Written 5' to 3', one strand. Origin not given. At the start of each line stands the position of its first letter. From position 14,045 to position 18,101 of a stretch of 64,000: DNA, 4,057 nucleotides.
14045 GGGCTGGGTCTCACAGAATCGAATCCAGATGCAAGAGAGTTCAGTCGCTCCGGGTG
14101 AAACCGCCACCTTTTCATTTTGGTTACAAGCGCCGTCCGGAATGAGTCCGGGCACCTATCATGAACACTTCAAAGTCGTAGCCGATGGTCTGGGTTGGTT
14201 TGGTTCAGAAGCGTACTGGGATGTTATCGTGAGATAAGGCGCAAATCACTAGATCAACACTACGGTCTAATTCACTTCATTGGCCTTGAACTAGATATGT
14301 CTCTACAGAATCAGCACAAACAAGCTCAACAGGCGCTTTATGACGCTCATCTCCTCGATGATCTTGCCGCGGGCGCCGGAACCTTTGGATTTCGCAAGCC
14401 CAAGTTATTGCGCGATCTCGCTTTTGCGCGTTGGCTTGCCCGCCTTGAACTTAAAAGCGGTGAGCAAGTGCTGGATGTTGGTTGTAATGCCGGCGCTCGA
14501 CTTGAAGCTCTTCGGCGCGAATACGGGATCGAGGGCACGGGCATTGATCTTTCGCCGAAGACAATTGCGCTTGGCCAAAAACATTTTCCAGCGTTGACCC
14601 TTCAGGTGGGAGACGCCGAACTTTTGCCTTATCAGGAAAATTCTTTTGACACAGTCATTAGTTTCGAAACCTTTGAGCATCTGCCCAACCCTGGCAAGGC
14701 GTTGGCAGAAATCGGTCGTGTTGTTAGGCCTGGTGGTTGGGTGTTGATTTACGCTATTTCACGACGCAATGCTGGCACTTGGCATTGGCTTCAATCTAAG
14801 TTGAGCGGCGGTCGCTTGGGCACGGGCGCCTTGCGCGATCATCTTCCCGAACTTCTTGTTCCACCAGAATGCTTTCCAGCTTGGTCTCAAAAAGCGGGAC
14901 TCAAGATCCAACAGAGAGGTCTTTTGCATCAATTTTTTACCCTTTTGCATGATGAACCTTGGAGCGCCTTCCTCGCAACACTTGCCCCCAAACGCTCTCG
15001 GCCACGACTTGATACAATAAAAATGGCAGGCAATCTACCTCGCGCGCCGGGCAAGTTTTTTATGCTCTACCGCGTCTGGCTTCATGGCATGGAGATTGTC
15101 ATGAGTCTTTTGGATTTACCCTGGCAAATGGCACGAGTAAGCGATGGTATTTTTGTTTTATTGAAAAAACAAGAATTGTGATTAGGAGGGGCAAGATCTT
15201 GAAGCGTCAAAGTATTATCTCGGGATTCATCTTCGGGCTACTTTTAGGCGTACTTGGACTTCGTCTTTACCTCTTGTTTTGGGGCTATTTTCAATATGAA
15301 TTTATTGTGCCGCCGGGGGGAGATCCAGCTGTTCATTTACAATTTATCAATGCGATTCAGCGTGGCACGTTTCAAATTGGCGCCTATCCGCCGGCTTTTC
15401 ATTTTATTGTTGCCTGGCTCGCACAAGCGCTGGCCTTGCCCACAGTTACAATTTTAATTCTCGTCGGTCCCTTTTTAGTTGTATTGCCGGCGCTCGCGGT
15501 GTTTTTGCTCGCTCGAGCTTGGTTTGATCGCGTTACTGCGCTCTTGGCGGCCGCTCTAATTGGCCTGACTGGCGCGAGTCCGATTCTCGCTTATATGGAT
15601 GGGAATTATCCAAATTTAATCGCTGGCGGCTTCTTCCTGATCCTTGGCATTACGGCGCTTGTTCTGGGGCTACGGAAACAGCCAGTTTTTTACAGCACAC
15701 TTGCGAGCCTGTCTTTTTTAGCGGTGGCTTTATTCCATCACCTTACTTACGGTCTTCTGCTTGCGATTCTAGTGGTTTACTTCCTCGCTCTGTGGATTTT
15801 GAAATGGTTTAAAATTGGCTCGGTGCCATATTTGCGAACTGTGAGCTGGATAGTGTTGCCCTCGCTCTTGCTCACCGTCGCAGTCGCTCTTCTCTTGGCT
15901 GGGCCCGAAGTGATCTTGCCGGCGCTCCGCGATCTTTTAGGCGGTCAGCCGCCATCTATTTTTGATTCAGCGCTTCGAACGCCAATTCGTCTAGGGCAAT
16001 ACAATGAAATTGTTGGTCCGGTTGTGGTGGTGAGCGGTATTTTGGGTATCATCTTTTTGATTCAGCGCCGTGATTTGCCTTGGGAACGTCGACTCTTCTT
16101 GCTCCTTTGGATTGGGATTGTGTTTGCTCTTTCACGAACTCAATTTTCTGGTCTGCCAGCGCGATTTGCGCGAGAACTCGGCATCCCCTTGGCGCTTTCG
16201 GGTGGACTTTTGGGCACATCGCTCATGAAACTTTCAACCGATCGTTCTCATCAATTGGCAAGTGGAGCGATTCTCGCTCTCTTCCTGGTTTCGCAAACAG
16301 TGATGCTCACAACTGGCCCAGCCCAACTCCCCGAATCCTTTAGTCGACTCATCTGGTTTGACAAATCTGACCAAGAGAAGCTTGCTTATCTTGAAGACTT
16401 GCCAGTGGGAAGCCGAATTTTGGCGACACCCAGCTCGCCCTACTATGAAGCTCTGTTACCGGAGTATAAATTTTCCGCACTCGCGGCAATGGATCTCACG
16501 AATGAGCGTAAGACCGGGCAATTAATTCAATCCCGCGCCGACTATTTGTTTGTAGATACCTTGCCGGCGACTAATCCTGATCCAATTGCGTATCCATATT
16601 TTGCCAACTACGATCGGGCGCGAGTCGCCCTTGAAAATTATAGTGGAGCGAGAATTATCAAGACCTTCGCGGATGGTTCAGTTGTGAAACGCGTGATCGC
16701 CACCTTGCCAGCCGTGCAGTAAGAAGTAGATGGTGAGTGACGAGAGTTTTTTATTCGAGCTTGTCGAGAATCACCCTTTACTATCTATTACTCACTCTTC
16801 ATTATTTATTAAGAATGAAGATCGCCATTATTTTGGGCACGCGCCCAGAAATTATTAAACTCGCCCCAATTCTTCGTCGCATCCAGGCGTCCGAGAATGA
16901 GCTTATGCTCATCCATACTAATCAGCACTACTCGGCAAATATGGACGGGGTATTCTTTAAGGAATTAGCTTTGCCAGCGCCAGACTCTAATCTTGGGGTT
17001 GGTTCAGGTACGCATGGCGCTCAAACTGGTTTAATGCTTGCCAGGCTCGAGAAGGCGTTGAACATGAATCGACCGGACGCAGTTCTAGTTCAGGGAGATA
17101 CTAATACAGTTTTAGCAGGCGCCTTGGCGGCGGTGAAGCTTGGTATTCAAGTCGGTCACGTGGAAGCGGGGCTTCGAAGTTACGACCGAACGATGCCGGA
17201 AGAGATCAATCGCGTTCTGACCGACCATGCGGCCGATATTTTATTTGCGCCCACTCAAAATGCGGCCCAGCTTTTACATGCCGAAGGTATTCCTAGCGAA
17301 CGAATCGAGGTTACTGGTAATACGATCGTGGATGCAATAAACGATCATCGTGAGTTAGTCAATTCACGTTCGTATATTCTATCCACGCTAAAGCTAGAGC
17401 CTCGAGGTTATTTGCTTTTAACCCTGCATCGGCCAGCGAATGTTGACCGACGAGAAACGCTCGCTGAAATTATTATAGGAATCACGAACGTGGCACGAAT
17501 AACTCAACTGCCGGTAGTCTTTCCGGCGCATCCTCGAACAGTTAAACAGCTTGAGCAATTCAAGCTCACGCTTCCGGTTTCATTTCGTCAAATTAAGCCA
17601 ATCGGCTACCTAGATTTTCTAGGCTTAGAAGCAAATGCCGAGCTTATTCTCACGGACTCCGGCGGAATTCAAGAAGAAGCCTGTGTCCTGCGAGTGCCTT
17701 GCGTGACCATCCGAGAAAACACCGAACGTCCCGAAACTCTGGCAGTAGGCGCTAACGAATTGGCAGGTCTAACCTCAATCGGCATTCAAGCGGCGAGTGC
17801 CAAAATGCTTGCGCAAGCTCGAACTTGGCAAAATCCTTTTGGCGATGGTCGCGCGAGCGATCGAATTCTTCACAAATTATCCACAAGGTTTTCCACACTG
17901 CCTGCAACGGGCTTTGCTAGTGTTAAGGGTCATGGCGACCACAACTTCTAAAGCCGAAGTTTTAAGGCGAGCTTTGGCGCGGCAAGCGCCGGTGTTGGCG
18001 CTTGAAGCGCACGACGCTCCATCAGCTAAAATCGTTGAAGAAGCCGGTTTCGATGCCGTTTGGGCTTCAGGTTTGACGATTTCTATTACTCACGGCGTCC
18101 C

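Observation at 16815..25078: Phosphonate (C-P) biosynthesis plus nucleotide-activation and transfer module embedded in a large surface-glycan locus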

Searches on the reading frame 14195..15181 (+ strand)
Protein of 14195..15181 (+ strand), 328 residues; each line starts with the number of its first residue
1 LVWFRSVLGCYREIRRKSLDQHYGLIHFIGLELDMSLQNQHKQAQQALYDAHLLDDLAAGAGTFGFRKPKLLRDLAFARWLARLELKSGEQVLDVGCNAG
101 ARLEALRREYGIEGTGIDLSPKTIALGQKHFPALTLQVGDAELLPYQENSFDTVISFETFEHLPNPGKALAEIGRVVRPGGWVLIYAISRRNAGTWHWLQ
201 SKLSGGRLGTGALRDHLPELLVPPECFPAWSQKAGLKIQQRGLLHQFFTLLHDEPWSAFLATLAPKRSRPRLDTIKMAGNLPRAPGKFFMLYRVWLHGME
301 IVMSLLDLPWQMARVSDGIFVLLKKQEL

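Call 4: search_protein_families(library=pfam, proteins=[window:14195-15181:+], max_evalue=0.01)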
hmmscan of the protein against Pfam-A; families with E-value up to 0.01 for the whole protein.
window:14195-15181:+ (328 aa): 8 families
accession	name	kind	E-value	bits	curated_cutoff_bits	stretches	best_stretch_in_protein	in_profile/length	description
PF08241.18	Methyltransf_11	-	1e-23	84.2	21.2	1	93-185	1-95/95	Methyltransferase domain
PF13649.12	Methyltransf_25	-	6.6e-20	72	27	1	92-181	1-97/97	Methyltransferase domain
PF13489.12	Methyltransf_23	-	1.1e-17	64.7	27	1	75-189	7-120/164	Methyltransferase domain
PF13847.12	Methyltransf_31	-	2.9e-17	63.2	27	1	87-189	2-113/145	Methyltransferase domain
PF08242.18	Methyltransf_12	-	4.7e-14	53.3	30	1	93-183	1-98/98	Methyltransferase domain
PF07021.18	MetW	-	3.2e-12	46.9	21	1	86-208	11-127/193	Methionine biosynthesis protein MetW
PF02353.26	CMAS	-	3.8e-11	43.3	27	1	80-195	54-174/273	Mycolic acid cyclopropane synthetase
PF01209.24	Ubie_methyltran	-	5.6e-07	29.6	20.1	1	86-191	45-157/233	ubiE/COQ5 methyltransferase family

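Call 5: search_protein_families(library=ncbifam, proteins=[window:14195-15181:+], max_evalue=0.001)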
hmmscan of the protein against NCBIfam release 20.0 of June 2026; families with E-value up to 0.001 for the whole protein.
window:14195-15181:+ (328 aa): 35 families (the best 25 are shown)
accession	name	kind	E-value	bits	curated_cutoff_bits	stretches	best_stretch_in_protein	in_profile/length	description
NF045667.1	MTase_DVU1556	equivalog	8.2e-24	84.2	155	1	79-195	13-129/213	DVU_1556 family methyltransferase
NF045825.1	FAmtase_mtf2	equivalog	2.6e-16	59.6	400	1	88-198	58-170/248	fatty-acid O-methyltransferase Mtf2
NF045823.1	PthPhpthDimycoMt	equivalog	9.3e-16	57.8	300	1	88-199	66-179/256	phthiotriol/phenolphthiotriol dimycocerosates methyltransferase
NF001241.0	PRK00216.1-2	equivalog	1.3e-13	51.2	327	1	82-197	45-159/231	demethylmenaquinone methyltransferase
TIGR01934.1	MenG_MenH_UbiE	subfamily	2.9e-13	49.7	158.35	1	83-193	34-149/223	ubiquinone/menaquinone biosynthesis methyltransferase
TIGR01983.1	UbiG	equivalog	4.5e-13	49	102.95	1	88-192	49-158/228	bifunctional 2-polyprenyl-6-hydroxyphenol methylase/3-demethylubiquinol 3-O-methyltransferase UbiG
NF041537.1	ArsM_AhpD_UU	exception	7.3e-13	48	510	1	86-185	74-180/345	arsenite methyltransferase/AhpD domain selenoprotein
NF007610.0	PRK10258.1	equivalog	1.2e-12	47.7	342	1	80-185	34-138/251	malonyl-ACP O-methyltransferase BioC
NF047649.1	MTase_UXPK_star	exception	1.3e-12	47.4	460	1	85-185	74-181/283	methyltransferase/UXPK-star double selenoprotein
NF041536.1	ArsM_DUF2284_UU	exception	1.3e-11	43.6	575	1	85-185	73-180/459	arsenite methyltransferase/DUF2284 domain selenoprotein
NF040703.1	cyclopro_CfaB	exception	1.5e-11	43.7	650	1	82-192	153-270/393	C17 cyclopropane fatty acid synthase CfaB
NF001243.0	PRK00216.1-4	equivalog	6.2e-11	42.1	235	1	81-191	40-157/237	demethylmenaquinone methyltransferase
NF001244.0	PRK00216.1-5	equivalog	6.6e-11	41.9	216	1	83-198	43-166/236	bifunctional demethylmenaquinone methyltransferase/2-methoxy-6-polyprenyl-1,4-benzoquinol methylase UbiE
TIGR02081.1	metW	equivalog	1e-10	41.5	189.5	1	87-207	12-126/194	methionine biosynthesis protein MetW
NF008686.0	PRK11705.1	equivalog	1e-10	41.3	400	1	82-193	161-273/383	cyclopropane fatty acyl phospholipid synthase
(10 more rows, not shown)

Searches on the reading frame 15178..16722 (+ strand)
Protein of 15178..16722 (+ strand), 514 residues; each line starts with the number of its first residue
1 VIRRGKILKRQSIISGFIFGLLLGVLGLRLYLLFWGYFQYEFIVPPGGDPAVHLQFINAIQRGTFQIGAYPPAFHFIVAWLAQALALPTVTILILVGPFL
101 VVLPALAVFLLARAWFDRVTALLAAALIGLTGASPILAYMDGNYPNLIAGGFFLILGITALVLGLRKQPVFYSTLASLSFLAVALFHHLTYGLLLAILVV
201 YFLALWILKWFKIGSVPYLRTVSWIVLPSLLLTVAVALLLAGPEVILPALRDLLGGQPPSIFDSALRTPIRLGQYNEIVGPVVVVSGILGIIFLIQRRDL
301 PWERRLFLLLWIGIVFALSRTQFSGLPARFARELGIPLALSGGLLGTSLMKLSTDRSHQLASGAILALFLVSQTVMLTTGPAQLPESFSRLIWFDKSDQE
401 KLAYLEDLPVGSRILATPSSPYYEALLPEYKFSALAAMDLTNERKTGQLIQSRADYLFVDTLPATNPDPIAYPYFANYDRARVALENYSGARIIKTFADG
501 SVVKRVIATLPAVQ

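Call 4: search_protein_families(library=pfam, proteins=[window:15178-16722:+], max_evalue=0.01)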
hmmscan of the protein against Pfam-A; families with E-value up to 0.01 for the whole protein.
window:15178-16722:+ (514 aa): 0 families

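Call 5: search_protein_families(library=ncbifam, proteins=[window:15178-16722:+], max_evalue=0.001)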
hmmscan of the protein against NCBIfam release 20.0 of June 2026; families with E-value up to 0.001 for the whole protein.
window:15178-16722:+ (514 aa): 0 families

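Call 50: search_protein_families(library=pfam, proteins=[window:15199-16722:+], max_evalue=5)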
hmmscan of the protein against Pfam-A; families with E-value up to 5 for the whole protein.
window:15199-16722:+ (507 aa): 0 families

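Call 84: predict_structure(protein=window:15199-16722:+)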
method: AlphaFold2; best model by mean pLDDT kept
length: 507 residues; sequences in the alignment: 1
mean_pLDDT: 46.2   pTM: 0.25
mean pLDDT of the five models: 46.2, 44.0, 41.4, 40.6, 40.2
residues with pLDDT >= 90: 0; 70-90: 8; 50-70: 223; < 50: 276
segments of 3 or more residues with pLDDT < 50: 56-69, 72-74, 79-81, 83-85, 128-135, 176-183, 246-252, 254-270, 313-507
pLDDT, mean of each block of 10 residues (from residue 1): 63 69 63 52 59 50 45 50 50 57 57 64 55 48 59 60 50 49 50 56 53 55 54 54 49 44 43 57 63 66 63 46 36 37 39 44 39 33 27 34 27 30 25 24 23 26 28 30 29 35 32
secondary structure, 60 per line:
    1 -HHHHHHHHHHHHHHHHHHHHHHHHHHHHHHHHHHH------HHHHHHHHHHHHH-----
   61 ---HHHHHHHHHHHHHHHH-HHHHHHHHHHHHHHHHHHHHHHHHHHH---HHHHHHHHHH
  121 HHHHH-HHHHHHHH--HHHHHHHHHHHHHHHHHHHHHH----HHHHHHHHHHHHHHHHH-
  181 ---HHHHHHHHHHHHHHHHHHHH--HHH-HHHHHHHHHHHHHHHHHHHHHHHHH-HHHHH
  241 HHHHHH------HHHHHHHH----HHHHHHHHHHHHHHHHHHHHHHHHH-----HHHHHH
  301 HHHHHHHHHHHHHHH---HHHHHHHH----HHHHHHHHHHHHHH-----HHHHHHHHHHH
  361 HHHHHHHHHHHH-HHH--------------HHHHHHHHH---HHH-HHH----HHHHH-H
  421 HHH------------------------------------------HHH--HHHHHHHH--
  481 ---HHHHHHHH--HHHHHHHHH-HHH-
elements in order: H2-36 H43-55 H64-79 H81-107 H111-125 H127-134 H137-158 H163-179 H184-203 H210-234 H236-246 H253-260 H265-289 H295-315 H319-326 H331-344 H350-372 H391-399 H414-418 H420-423 H471-478 H484-491 H494-502

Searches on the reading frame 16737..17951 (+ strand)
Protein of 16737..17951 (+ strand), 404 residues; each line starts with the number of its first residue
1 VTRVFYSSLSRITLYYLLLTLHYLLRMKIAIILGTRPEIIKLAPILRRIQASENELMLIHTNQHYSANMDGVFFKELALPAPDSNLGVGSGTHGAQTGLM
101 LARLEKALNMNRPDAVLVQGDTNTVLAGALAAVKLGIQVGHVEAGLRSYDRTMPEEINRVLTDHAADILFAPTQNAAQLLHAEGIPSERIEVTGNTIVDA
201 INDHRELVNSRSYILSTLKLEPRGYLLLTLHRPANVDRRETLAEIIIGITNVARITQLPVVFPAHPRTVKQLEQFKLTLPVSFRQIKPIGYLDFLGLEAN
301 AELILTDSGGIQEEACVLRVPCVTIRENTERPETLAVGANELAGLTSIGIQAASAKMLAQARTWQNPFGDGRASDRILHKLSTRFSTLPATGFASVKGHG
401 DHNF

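Call 4: search_protein_families(library=pfam, proteins=[window:16737-17951:+], max_evalue=0.01)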
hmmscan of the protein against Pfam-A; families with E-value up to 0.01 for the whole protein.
window:16737-17951:+ (404 aa): 3 families
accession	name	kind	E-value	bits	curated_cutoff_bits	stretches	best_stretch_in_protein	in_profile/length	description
PF02350.25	Epimerase_2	-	3.3e-108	362.1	30.6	1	49-381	3-346/347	UDP-N-acetylglucosamine 2-epimerase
PF13579.12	Glyco_trans_4_4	-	8.1e-07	30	29.7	1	91-195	50-157/158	Glycosyl transferase 4-like domain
PF13439.12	Glyco_transf_4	-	0.00044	20.7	28.5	1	99-197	59-166/170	Glycosyltransferase Family 4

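Call 5: search_protein_families(library=ncbifam, proteins=[window:16737-17951:+], max_evalue=0.001)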
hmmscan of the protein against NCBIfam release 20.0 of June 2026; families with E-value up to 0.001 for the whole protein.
window:16737-17951:+ (404 aa): 2 families
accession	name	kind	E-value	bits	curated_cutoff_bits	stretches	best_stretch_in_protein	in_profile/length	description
TIGR00236.1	wecB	equivalog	1.1e-117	393.3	210.15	1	27-382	1-363/366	non-hydrolyzing UDP-N-acetylglucosamine 2-epimerase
TIGR03568.1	NeuC_NnaA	equivalog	6.9e-21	74.5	235.9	1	28-379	2-363/365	UDP-N-acetylglucosamine 2-epimerase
